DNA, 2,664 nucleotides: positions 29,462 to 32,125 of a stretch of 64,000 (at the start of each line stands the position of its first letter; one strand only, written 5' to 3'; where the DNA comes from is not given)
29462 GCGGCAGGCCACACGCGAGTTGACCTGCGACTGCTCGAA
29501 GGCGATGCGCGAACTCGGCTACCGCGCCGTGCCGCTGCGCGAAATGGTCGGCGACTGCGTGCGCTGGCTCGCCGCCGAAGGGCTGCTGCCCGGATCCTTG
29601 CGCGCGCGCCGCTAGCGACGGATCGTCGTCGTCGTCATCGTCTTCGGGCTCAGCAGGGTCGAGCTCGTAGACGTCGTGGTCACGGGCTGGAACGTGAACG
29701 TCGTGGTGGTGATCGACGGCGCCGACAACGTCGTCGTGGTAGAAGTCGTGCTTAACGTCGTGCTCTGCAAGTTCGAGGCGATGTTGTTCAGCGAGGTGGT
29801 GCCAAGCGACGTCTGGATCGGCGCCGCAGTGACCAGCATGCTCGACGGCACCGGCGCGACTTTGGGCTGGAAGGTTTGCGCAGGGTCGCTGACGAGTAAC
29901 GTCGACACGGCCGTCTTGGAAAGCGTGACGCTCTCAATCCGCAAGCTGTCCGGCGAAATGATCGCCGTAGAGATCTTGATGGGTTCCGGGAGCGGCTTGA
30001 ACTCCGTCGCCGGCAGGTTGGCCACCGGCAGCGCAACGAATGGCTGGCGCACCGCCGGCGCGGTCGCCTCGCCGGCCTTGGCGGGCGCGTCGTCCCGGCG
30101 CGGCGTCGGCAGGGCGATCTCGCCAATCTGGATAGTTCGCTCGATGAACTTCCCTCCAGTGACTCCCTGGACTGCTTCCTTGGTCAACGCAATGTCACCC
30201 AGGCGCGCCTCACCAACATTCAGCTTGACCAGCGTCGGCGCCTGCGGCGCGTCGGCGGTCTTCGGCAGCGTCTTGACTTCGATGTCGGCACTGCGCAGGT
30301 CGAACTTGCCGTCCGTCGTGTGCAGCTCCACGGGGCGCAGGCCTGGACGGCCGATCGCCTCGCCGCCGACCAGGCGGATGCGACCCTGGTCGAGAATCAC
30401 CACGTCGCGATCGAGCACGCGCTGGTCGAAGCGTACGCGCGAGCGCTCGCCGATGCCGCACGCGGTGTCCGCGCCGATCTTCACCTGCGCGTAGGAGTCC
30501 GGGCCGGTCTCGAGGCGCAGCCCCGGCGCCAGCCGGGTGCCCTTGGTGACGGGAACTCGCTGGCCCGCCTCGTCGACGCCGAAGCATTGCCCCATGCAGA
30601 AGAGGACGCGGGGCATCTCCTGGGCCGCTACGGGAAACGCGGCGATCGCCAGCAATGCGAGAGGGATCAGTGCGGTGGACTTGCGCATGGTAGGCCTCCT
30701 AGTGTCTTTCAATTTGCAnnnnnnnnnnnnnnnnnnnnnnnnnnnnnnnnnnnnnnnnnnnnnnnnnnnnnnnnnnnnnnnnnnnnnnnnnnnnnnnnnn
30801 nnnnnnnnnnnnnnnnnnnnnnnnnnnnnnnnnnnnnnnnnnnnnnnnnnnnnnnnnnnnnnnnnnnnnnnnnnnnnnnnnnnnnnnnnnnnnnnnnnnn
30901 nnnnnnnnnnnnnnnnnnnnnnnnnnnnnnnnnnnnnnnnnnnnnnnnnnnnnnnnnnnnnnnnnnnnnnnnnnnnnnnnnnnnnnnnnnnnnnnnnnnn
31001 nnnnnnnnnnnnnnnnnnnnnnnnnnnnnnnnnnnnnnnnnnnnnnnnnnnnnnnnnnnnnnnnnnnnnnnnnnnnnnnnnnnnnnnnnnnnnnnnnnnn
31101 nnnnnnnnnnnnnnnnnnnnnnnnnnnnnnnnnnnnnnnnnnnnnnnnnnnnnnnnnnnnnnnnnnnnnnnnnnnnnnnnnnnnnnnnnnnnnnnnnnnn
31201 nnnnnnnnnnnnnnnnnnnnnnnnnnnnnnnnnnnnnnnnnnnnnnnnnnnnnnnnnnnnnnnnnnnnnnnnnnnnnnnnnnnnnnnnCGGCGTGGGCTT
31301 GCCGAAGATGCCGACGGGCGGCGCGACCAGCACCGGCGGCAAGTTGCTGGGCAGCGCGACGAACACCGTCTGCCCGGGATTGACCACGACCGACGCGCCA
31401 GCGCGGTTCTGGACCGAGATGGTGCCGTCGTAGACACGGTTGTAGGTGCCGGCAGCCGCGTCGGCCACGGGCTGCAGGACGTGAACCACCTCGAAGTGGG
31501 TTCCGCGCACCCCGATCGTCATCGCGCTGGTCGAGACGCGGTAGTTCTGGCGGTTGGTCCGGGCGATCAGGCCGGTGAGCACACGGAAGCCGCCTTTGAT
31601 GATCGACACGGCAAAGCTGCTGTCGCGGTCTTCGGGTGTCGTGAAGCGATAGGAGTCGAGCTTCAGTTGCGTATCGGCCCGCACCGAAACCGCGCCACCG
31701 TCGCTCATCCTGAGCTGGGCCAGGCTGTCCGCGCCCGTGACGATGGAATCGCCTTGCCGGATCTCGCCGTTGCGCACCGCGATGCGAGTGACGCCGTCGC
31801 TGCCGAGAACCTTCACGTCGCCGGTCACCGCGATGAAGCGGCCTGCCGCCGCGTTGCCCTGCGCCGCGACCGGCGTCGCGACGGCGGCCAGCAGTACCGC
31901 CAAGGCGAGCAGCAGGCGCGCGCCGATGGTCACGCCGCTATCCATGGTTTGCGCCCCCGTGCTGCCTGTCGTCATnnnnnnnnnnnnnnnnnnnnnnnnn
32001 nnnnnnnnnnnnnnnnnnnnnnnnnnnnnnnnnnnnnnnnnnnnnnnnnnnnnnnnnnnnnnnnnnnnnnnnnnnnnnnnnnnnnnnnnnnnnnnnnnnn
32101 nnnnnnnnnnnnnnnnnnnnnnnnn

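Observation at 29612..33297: Slam/DUF560-like outer-membrane barrel in an operon with two FecR-domain, Thr-rich secreted paralogues: candidate type 11 secretion locus with non-canonical cargo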

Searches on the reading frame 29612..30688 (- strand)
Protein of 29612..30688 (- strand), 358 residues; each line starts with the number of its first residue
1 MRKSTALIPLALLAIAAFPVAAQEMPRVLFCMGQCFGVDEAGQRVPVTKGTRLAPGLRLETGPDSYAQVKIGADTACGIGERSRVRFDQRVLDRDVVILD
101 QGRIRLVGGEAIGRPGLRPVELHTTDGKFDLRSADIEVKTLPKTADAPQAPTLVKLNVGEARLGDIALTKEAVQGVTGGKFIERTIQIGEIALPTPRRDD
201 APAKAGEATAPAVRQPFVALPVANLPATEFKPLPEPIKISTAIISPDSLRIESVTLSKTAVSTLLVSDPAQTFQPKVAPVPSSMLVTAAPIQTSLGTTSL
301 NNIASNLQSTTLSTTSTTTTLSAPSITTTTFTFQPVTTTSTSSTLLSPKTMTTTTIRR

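Call 3: search_protein_families(library=pfam, proteins=[window:29612-30688:-], max_evalue=1)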
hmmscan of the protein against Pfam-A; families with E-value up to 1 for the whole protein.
window:29612-30688:- (358 aa): 1 family
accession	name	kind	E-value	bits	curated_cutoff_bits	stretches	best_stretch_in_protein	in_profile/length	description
PF04773.18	FecR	-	0.0011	19.7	24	1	59-143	3-85/97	FecR protein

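Call 4: search_protein_families(library=ncbifam, proteins=[window:29612-30688:-], max_evalue=1)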
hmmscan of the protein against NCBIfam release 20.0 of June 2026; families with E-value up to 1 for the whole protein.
window:29612-30688:- (358 aa): 3 families
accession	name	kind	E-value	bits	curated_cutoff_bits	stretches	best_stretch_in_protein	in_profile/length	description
NF033682.1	retention_LapA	subfamily_domain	0.0042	17.3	50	1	32-90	10-68/145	retention module-containing protein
NF047849.1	Lsa33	exception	0.057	12.6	420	1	30-93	34-97/310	surface adhesin Lsa33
NF004909.0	PRK06265.2-5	equivalog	0.1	12.7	172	1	238-339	2-100/196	cobalt transporter CbiM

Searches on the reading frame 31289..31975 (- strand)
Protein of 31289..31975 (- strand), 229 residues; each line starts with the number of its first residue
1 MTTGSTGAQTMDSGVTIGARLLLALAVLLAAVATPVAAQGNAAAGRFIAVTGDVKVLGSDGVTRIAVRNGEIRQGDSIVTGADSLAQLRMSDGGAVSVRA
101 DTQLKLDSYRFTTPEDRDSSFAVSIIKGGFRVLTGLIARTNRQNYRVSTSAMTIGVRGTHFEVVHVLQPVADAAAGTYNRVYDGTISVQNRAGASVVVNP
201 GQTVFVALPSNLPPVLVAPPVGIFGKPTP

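Call 22: find_homologous_proteins(query=window:31289-31975:-, max_evalue=0.001)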
Query seq(229 aa) (229 aa): 116 proteins with E <= 0.001 among 6364 candidates.
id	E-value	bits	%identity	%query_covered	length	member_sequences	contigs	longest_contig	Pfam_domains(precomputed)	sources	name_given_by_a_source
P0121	1.1e-135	468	99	100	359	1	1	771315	PF04773.19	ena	-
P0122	9.0e-116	403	88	96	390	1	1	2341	PF04773.19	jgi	jgi:hypothetical protein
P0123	1.5e-115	402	89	96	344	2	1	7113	PF04773.19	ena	-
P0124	3.8e-115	401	88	96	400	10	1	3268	PF04773.19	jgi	jgi:hypothetical protein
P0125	3.4e-110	385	82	98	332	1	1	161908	PF04773.19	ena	-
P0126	1.2e-106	373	81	96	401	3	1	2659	PF04773.19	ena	-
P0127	2.0e-94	333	75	94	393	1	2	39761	PF04773.19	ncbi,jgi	jgi:hypothetical protein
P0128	9.0e-92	325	74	82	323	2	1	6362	PF04773.19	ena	-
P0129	4.5e-88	313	69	80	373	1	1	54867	PF04773.19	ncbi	-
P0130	6.3e-88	312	70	80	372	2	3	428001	PF04773.19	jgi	jgi:hypothetical protein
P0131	6.8e-88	312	68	80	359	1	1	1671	PF04773.19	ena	-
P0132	3.0e-87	310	71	90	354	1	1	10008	PF04773.19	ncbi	-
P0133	7.7e-87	308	69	80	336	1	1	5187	PF04773.19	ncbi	-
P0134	1.0e-86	308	83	76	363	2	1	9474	PF04773.19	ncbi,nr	ncbi:MAG TPA: FecR domain-containing protein, partial [Burkholderiales bacterium]|nr:FecR domain-con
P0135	3.7e-86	306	69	80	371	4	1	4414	PF04773.19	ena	-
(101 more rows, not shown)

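Call 74: find_encoding_contigs(protein=P0121, flank=6000, max_places=2)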
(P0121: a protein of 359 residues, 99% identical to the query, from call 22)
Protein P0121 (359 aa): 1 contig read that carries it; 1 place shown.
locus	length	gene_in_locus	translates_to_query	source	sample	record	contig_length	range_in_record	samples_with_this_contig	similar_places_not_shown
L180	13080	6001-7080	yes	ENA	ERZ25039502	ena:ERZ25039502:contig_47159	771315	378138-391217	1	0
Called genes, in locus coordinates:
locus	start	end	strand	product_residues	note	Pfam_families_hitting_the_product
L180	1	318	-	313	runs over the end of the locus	PF16868:NMT1_3, PF09084:NMT1, PF12974:Phosphonate-bd (weak)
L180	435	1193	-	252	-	PF03239:FTR1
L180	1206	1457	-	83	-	-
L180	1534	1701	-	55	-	PF10636:hemP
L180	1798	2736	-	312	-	PF00389:2-Hacid_dh, PF02826:2-Hacid_dh_C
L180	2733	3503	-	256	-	PF03328:HpcH_HpaI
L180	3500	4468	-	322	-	PF03401:TctC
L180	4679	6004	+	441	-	PF12895:ANAPC3 (faint), PF13371:TPR_9 (faint), PF13428:TPR_14 (faint), PF07719:TPR_2 (faint), PF14559:TPR_19 (weak)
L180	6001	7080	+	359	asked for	PF04773:FecR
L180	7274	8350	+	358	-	-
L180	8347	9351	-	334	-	PF01073:3Beta_HSD, PF01370:Epimerase, PF02719:Polysacc_synt_2, PF04321:RmlD_sub_bind, PF05368:NmrA, PF13460:NAD_binding_10, PF16363:GDP_Man_Dehyd, PF07993:NAD_binding_4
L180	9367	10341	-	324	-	PF12852:Cupin_6, PF00165:HTH_AraC (weak), PF12833:HTH_18, PF00165:HTH_AraC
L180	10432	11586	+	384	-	PF02771:Acyl-CoA_dh_N, PF02770:Acyl-CoA_dh_M, PF00441:Acyl-CoA_dh_1, PF08028:Acyl-CoA_dh_2 (weak)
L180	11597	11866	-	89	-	PF24877:ILV_EDD_C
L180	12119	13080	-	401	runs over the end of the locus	PF00920:ILVD_EDD_N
